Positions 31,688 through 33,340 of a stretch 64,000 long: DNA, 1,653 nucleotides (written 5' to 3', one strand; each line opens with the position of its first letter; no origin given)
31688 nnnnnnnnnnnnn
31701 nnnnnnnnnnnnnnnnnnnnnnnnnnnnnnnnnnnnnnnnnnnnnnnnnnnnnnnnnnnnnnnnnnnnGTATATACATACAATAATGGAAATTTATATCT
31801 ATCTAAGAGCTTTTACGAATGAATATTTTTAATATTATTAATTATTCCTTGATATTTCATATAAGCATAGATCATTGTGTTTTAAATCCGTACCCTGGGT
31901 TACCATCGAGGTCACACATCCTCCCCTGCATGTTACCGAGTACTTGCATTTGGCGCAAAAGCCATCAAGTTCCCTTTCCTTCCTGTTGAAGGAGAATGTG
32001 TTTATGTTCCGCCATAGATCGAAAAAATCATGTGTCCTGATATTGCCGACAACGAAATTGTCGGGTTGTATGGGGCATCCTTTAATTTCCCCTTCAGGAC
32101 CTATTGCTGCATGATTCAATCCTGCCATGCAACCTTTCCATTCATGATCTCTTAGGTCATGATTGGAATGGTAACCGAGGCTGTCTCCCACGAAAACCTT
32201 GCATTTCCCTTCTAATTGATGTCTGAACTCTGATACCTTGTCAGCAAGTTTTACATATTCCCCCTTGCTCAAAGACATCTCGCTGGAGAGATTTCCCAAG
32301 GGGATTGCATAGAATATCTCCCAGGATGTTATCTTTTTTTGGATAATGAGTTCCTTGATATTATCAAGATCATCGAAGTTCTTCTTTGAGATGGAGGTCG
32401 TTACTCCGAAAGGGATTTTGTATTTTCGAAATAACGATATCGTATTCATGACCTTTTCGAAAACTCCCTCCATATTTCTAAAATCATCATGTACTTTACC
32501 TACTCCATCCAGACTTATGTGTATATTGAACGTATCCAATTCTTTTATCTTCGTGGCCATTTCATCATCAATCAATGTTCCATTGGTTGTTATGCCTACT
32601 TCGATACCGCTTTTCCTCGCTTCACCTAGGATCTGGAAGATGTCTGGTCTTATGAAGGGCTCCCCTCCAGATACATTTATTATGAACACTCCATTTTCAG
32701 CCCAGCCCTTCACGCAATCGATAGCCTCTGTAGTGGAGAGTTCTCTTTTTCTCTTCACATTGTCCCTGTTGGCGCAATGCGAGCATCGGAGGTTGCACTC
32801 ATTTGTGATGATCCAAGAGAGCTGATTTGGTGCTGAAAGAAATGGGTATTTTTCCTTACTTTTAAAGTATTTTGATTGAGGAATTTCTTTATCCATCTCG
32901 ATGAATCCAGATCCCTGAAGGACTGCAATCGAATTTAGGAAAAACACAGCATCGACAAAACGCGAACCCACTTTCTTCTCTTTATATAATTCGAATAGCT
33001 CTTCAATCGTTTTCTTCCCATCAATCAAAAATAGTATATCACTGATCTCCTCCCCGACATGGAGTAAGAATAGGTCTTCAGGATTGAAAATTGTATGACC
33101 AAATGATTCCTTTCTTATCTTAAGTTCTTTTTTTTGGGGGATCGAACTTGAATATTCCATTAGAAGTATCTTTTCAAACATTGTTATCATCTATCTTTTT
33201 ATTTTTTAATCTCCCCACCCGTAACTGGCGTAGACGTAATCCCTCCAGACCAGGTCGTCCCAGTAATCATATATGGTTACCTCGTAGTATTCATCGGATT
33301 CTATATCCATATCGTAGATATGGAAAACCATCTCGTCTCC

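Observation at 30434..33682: Candidate undescribed radical-SAM modification locus: RRE-rSAM-SPASM enzyme co-directional with three paralogous membrane-anchored proteins and two unannotated small peptides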

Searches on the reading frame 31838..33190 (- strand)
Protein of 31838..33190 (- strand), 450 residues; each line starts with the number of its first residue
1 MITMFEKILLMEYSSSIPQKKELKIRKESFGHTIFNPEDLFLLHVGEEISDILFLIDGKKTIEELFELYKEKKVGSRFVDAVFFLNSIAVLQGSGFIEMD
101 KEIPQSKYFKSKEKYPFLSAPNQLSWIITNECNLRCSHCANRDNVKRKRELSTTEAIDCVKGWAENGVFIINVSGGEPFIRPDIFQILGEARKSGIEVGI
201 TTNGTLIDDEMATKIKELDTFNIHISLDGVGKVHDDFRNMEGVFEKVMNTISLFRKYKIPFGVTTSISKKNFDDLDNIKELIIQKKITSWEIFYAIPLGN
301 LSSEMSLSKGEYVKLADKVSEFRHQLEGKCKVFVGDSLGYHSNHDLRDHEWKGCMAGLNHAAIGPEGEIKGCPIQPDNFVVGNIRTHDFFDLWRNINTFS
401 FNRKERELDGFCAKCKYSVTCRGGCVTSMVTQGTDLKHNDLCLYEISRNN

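Call 3: search_protein_families(library=pfam, proteins=[window:31838-33190:-], max_evalue=1)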
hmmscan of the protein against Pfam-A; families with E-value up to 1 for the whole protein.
window:31838-33190:- (450 aa): 3 families
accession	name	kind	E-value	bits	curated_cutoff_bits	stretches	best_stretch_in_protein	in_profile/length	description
PF04055.27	Radical_SAM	-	4.8e-27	95.6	29.5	1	127-281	2-165/166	Radical SAM superfamily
PF13186.11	SPASM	-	1.8e-07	31.8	21.5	1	354-416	1-67/67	Iron-sulfur cluster-binding domain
PF13353.11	Fer4_12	-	8.9e-06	26.5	22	1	129-229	12-115/137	4Fe-4S single cluster domain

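Call 4: search_protein_families(library=ncbifam, proteins=[window:31838-33190:-], max_evalue=1)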
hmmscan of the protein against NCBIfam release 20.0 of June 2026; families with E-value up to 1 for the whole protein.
window:31838-33190:- (450 aa): 100 families (the best 25 are shown)
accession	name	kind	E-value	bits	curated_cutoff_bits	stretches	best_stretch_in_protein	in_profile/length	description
TIGR04055.1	rSAM_NirJ2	equivalog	1.5e-54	185.7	500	1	124-445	2-325/326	putative heme d1 biosynthesis radical SAM protein NirJ2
TIGR04545.1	rSAM_ahbD_hemeb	equivalog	3.4e-51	174.7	500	1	124-445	2-338/339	heme b synthase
TIGR04103.1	rSAM_nif11_3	equivalog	7.4e-49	166.5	725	1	125-426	8-326/412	nif11-class peptide radical SAM maturase 3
TIGR03962.1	mycofact_rSAM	equivalog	1.6e-46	159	265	1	118-440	8-328/339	mycofactocin radical SAM maturase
TIGR04053.2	TIGR04053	equivalog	1.9e-45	155.7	395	2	119-318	5-209/366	TIGR04053 family radical SAM/SPASM domain-containing protein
TIGR04051.1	rSAM_NirJ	equivalog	3.1e-45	154.7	515.45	2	126-289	6-170/354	heme d1 biosynthesis radical SAM protein NirJ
TIGR03913.1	rad_SAM_trio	equivalog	6.7e-45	153.3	591.75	1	120-444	17-354/477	GDL motif peptide-associated radical SAM/SPASM maturase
TIGR04054.1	rSAM_NirJ1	equivalog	6.3e-44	150.1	650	2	124-295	38-209/387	putative heme d1 biosynthesis radical SAM protein NirJ1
TIGR04133.1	rSAM_w_lipo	hypoth_equivalog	1.1e-43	149.5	425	1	121-426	23-332/350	TIGR04133 family radical SAM/SPASM protein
TIGR04303.1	GeoRSP_rSAM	equivalog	7.9e-39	134.1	400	1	118-440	1-321/325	GeoRSP system radical SAM/SPASM protein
TIGR04546.1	rSAM_ahbC_deAc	equivalog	5.2e-38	130.9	650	2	124-294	41-211/390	12,18-didecarboxysiroheme deacetylase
TIGR04347.1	pseudo_SAM_Halo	equivalog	5.3e-38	131.3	525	2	125-296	41-212/390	TIGR04347 family pseudo-SAM/SPASM protein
NF050035.1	rSAM_WgK_link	exception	5.2e-35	121.1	650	2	119-321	6-211/367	radical SAM/SPASM peptide maturase WgkB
TIGR04250.1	SCM_rSAM_ScmE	equivalog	5.9e-35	120.8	400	2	121-285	2-168/358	SynChlorMet cassette radical SAM/SPASM protein ScmE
NF047865.1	rSAM_PapB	equivalog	1.1e-30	107.1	340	1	124-427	5-318/330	PapB family radical SAM/SPASM ranthipeptide maturase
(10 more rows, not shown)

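Call 7: find_homologous_proteins(query=window:31838-33190:-, max_evalue=1e-10)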
Query window:31838-33190:- (450 aa): 285 proteins with E <= 1e-10 among 4840 candidates; the best 120 are listed.
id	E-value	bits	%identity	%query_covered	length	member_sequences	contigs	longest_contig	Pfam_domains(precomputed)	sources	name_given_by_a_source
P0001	0.0e+0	1031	100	99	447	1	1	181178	PF13186.12,PF04055.28,PF13353.12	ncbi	ncbi:MAG: radical SAM protein [Thermoplasmatota archaeon]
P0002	1.3e-157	543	54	98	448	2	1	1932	PF13186.12,PF04055.28,PF13353.12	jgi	jgi:AdoMet-dependent heme synthase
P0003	9.1e-138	478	49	93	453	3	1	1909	PF13186.12,PF04055.28,PF13353.12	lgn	-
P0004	5.0e-136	472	46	100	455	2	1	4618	PF13186.12,PF04055.28,PF13353.12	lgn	-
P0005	8.4e-135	468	47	99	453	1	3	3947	PF13186.12,PF04055.28,PF13353.12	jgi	-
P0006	2.1e-132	460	49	98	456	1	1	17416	PF13186.12,PF04055.28,PF13353.12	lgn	-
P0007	4.1e-131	456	48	97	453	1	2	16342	PF13186.12,PF04055.28,PF13353.12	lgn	-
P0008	2.4e-130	453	46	98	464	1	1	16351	PF13186.12,PF04055.28,PF13353.12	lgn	-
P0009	5.4e-130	452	46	96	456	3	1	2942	PF13186.12,PF04055.28,PF13353.12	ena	-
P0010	9.8e-130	451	47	98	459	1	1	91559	PF13186.12,PF04055.28,PF13353.12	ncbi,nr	ncbi:7,8-dihydro-6-hydroxymethylpterin dimethyltransferase [uncultured archaeon]|nr:7,8-dihydro-6-hy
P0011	1.8e-129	451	46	98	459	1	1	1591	PF13186.12,PF04055.28,PF13353.12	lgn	-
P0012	6.6e-129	449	46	96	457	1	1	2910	PF13186.12,PF04055.28,PF13353.12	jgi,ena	-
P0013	7.4e-129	449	47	96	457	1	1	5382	PF13186.12,PF04055.28,PF13353.12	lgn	-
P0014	9.6e-129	448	47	96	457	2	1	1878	PF13186.12,PF04055.28,PF13353.12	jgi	jgi:radical SAM protein with 4Fe4S-binding SPASM domain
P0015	3.4e-128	446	47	97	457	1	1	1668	PF13186.12,PF04055.28,PF13353.12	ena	-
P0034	4.8e-113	396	43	97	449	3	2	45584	PF13186.12,PF04055.28,PF13353.12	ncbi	-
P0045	1.3e-109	385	44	96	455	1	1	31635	PF13186.12,PF04055.28,PF13353.12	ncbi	ncbi:MAG: radical SAM protein [Nanoarchaeota archaeon]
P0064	8.8e-54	201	26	75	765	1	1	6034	PF13186.12,PF04055.28,PF13353.12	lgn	-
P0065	1.9e-51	193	34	76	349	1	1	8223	PF13186.12,PF04055.28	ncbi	-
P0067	1.6e-48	184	31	74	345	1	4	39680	PF13186.12,PF04055.28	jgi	jgi:radical SAM protein with 4Fe4S-binding SPASM domain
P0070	5.2e-43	166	33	71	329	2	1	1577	PF13186.12,PF04055.28,PF13353.12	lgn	-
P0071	2.6e-42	163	30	72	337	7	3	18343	PF13186.12,PF04055.28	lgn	-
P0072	8.4e-42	162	28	89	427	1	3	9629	PF13186.12,PF04055.28,PF13353.12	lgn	-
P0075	5.1e-41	159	32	72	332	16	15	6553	PF13186.12,PF04055.28,PF13353.12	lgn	-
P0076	6.5e-41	159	29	95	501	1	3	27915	PF13186.12,PF04055.28,PF13353.12,PF05402.19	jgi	-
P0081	7.9e-40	155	32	68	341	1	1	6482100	PF13186.12,PF04055.28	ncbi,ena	-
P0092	2.8e-37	147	31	68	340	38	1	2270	PF13186.12,PF04055.28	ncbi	-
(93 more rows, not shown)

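Call 9: find_encoding_contigs(protein=P0010, flank=5000, max_places=2)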
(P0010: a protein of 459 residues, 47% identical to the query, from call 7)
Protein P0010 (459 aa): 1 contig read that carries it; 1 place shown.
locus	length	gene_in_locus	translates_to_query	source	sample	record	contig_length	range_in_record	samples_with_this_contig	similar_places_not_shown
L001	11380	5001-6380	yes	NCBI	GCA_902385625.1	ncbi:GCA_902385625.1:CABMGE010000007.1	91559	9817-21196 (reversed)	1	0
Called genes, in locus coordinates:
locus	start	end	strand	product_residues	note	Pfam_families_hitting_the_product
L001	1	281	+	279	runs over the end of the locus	-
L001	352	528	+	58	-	-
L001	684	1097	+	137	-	-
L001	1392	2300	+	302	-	PF00892:EamA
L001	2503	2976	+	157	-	-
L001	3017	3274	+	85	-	-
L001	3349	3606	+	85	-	PF01247:Ribosomal_L35Ae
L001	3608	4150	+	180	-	PF00252:Ribosomal_L16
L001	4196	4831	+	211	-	PF04011:LemA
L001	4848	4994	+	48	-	-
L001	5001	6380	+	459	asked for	PF04055:Radical_SAM, PF13353:Fer4_12, PF13186:SPASM (weak)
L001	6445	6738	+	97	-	-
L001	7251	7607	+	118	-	-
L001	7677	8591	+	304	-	PF01435:Peptidase_M48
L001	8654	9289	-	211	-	PF08668:HDOD (weak), PF01966:HD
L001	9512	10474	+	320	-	PF13793:Pribosyltran_N, PF00156:Pribosyltran, PF14572:Pribosyl_synth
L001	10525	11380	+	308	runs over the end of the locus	-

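Call 10: find_encoding_contigs(protein=P0006, flank=5000, max_places=2)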
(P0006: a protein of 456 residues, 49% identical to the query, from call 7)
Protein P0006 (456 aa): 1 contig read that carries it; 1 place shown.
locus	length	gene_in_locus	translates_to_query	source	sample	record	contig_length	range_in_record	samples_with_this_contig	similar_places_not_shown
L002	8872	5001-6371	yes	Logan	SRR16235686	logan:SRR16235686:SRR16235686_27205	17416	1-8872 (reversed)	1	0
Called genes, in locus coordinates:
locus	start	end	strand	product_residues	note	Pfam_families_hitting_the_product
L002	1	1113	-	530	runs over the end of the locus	PF01555:N6_N4_Mtase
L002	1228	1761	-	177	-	PF01931:NTPase_I-T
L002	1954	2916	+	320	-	PF13793:Pribosyltran_N, PF00156:Pribosyltran, PF14572:Pribosyl_synth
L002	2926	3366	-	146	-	-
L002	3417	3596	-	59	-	PF00037:Fer4 (weak), PF12797:Fer4_2 (weak), PF12837:Fer4_6 (weak), PF13459:Fer4_15, PF14697:Fer4_21 (weak), PF13370:Fer4_13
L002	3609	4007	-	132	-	-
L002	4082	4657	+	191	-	PF04011:LemA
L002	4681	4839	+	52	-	-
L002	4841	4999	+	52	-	-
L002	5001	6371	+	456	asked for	PF04055:Radical_SAM, PF13353:Fer4_12, PF13186:SPASM (weak)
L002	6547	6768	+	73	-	PF26688:RHH_12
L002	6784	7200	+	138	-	PF10130:PIN_2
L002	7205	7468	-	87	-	-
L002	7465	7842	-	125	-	-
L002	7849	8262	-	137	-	-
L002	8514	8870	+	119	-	?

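Call 16: find_related_loci(query=A1, collection=genome_contigs, flank=6000)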
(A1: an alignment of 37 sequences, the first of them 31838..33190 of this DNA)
Query A1 (450 aa) in genome_contigs; peptide patterns used: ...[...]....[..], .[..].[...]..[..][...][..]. (x = any residue, [..] = any of these).
153 stretches matched a pattern; 126 encode a relative of the query (tblastn E <= 1e-3); the best 80 are kept; 80 distinct loci.
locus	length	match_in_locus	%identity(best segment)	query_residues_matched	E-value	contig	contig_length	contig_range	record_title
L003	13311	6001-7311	46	9-446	1e-128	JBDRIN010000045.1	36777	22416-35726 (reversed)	MAG: archaeon isolate MEGAHIT-group-1.588 k141_6337923, whole genome shotgun sequence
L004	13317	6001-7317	47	9-448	6e-134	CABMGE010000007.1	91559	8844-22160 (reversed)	uncultured archaeon isolate LFW-165_1 genome assembly, contig: LFW1651_15, whole genome shotgun sequence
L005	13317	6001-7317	46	8-449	2e-122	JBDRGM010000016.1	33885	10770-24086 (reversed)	MAG: archaeon isolate MEGAHIT-group-1.433 k141_1883781, whole genome shotgun sequence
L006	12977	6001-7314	42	8-450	2e-118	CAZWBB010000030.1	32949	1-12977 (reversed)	MAG TPA_asm: uncultured Methanosarcinales archaeon isolate SRP077602_co2_374 genome assembly, contig: NODE_2006_length_3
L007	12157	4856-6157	43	7-444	1e-115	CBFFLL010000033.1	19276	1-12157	Candidatus Methanoperedens nitroreducens isolate unclassified Methanoperidens genome assembly, contig: MAG037_33, whole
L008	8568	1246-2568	41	7-450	2e-115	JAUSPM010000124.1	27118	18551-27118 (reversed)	MAG: Methanosarcinaceae archaeon isolate E21_metabat.bin.6 E21_k141_21520, whole genome shotgun sequence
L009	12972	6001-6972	49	119-443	6e-108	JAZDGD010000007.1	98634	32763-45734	MAG: Patescibacteria group bacterium isolate MEGAHIT-group-0.234 k141_375874, whole genome shotgun sequence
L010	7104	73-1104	47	99-443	5e-104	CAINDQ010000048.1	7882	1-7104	uncultured Candidatus Peregrinibacteria bacterium isolate Loclat_bin-10452 genome assembly, contig: bin-10452:048/159, w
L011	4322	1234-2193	35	126-440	4e-58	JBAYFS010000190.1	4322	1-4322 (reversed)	MAG: Elusimicrobiaceae bacterium isolate SO_2016_GW1_107 scaffold39891_OW334_2016, whole genome shotgun sequence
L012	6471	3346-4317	36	126-448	3e-55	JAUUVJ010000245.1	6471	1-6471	MAG: Candidatus Hodarchaeota archaeon isolate CSMAG_10 CSMAG_10_k127_622278_length_6471_cov_8.0000, whole genome shotgun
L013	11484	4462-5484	35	112-449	2e-54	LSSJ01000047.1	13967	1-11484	MAG: Euryarchaeota archaeon SM23-78 WORSMTZ_9557, whole genome shotgun sequence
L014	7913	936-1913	34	126-449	8e-54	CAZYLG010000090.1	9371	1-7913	MAG TPA_asm: uncultured Thermoplasmatales archaeon isolate SRP332253_co1_132 genome assembly, contig: NODE_12326_length_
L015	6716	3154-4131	34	126-449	1e-53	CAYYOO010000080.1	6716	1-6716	MAG TPA_asm: uncultured Thermoplasmatales archaeon isolate SRP332253_co2_45 genome assembly, contig: NODE_12200_length_6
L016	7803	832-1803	35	126-448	3e-53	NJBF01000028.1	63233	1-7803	MAG: Candidatus Heimdallarchaeota archaeon B3_Heim 251, whole genome shotgun sequence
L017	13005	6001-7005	34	120-448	6e-53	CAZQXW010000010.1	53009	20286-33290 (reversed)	MAG TPA_asm: uncultured Thermoplasmatales archaeon isolate SRP332253_co2_211 genome assembly, contig: NODE_514_length_53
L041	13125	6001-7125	30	77-444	3e-47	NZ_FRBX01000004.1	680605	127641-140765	Flavobacterium pectinovorum strain DSM 6368, whole genome shotgun sequence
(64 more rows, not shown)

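Call 27: find_encoding_contigs(protein=P0004, flank=5000, max_places=2)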
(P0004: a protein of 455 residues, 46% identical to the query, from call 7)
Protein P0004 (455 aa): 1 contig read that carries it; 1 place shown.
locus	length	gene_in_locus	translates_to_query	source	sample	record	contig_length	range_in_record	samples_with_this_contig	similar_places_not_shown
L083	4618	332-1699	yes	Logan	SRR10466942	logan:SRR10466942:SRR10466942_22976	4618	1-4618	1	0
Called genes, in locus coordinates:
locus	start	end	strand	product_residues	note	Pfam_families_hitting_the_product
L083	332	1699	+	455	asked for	PF04055:Radical_SAM, PF13353:Fer4_12, PF13186:SPASM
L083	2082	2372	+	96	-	-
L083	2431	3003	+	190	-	PF09335:VTT_dom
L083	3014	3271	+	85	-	-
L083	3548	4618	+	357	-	?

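Call 33: search_solved_structures(query=A1, max_evalue=0.001, show_alignments=2)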
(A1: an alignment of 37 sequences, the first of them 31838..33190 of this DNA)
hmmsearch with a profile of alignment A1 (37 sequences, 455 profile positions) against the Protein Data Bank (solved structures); distinct sequences matched with E-value up to 0.001: 25.
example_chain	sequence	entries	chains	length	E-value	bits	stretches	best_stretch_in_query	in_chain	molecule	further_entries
6efn_A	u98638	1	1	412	4.4e-26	94.8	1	96-283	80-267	Sporulation killing factor maturation protein SkfB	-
4k37_A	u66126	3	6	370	1.7e-25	92.9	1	133-447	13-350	Anaerobic sulfatase-maturating enzyme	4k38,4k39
4k36_A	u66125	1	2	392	2e-25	92.6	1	133-447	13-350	Anaerobic sulfatase-maturating enzyme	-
5wgg_A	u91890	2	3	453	7.2e-21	77.6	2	38-243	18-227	Radical SAM domain protein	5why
5v1q_A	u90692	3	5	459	3.9e-19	71.9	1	22-433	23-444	Radical SAM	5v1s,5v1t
6c8v_A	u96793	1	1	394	6.2e-18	67.9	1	116-440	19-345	Coenzyme PQQ synthesis protein E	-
7vob_C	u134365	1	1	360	3.5e-14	55.6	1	130-295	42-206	Cytosylglucuronate decarboxylase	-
7voc_C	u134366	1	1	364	3.5e-14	55.5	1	130-295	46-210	Cytosylglucuronate decarboxylase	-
8wm2_A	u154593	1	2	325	1.2e-11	47.2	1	128-230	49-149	Fe-S radical SAM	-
2fb2_A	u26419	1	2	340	2e-11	46.5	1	127-236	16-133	Molybdenum cofactor biosynthesis protein A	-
1tv7_A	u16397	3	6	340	4.7e-11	45.3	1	128-236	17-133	Molybdenum cofactor biosynthesis protein A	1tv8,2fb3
7tol_A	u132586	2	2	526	1.2e-10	43.9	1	127-235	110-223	glycerol dibiphytanyl glycerol tetraether - macrocyclic archaeol synthase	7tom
9dfn_A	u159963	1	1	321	3.2e-10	42.5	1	120-321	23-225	Radical SAM core domain-containing protein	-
9dfu_A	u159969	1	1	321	4.4e-10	42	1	120-321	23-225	Radical SAM core domain-containing protein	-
5vsl_A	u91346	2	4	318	5.2e-10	41.8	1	112-319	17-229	Radical S-adenosyl methionine domain-containing protein 2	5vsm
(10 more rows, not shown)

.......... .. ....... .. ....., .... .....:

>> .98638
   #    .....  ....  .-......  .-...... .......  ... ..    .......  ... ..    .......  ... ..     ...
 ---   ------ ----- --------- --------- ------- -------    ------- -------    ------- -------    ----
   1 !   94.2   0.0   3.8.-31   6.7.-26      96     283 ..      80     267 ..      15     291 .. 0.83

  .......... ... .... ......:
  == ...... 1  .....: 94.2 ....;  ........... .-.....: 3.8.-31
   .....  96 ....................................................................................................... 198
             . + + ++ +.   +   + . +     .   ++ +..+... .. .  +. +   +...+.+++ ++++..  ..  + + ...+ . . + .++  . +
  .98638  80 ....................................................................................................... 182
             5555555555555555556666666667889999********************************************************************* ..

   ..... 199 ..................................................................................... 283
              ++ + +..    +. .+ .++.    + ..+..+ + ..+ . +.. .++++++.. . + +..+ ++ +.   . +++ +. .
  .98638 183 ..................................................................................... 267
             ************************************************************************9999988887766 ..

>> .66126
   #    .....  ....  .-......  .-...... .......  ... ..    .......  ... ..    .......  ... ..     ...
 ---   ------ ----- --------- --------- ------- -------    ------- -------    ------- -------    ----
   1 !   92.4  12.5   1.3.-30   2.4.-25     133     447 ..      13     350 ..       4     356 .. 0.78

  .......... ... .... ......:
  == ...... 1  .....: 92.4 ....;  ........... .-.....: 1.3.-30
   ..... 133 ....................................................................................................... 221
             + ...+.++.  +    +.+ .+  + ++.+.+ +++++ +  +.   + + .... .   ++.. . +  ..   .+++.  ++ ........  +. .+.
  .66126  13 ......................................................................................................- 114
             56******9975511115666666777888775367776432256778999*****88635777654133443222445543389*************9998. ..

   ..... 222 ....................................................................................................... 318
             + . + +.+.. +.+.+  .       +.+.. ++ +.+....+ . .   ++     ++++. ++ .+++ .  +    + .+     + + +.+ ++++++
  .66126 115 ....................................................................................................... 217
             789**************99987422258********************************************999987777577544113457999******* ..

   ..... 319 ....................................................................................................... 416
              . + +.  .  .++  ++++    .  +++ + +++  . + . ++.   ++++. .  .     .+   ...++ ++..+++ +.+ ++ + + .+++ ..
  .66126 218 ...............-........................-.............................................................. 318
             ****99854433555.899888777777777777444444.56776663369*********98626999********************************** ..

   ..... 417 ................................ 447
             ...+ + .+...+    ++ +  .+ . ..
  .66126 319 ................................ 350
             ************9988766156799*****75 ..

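Call 37: find_related_loci(query=A1, collection=metagenome_contigs, flank=4000)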
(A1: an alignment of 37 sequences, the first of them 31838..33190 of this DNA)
Query A1 (450 aa) in metagenome_contigs; peptide patterns used: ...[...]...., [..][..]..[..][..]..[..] (x = any residue, [..] = any of these).
600 stretches matched a pattern (row limit reached: there are more); 482 encode a relative of the query (tblastn E <= 1e-3); the best 80 are kept; 80 distinct loci.
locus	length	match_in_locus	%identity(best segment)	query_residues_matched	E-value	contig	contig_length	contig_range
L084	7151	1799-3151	46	1-450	5e-138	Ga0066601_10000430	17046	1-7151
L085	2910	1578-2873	46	17-449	1e-137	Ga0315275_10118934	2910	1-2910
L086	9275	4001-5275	42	17-443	4e-100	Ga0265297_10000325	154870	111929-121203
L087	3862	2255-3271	35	117-450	2e-61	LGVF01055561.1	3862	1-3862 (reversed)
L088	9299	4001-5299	47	17-450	2e-131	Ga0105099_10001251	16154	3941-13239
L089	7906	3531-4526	34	121-448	5e-59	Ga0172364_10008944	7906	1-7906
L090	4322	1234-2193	35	126-440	2e-58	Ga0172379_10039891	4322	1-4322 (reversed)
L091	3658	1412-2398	36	120-448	8e-58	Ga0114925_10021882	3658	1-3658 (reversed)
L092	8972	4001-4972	35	126-448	2e-55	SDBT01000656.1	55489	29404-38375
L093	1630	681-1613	38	118-425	6e-57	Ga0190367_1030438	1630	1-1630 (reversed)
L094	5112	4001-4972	36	126-449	2e-54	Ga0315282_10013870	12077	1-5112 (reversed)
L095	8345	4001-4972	35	126-448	2e-54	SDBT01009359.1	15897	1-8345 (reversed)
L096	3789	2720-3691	35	126-449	8e-54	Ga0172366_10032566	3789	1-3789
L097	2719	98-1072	35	126-449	6e-54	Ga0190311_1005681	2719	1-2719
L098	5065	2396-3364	36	126-448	1e-53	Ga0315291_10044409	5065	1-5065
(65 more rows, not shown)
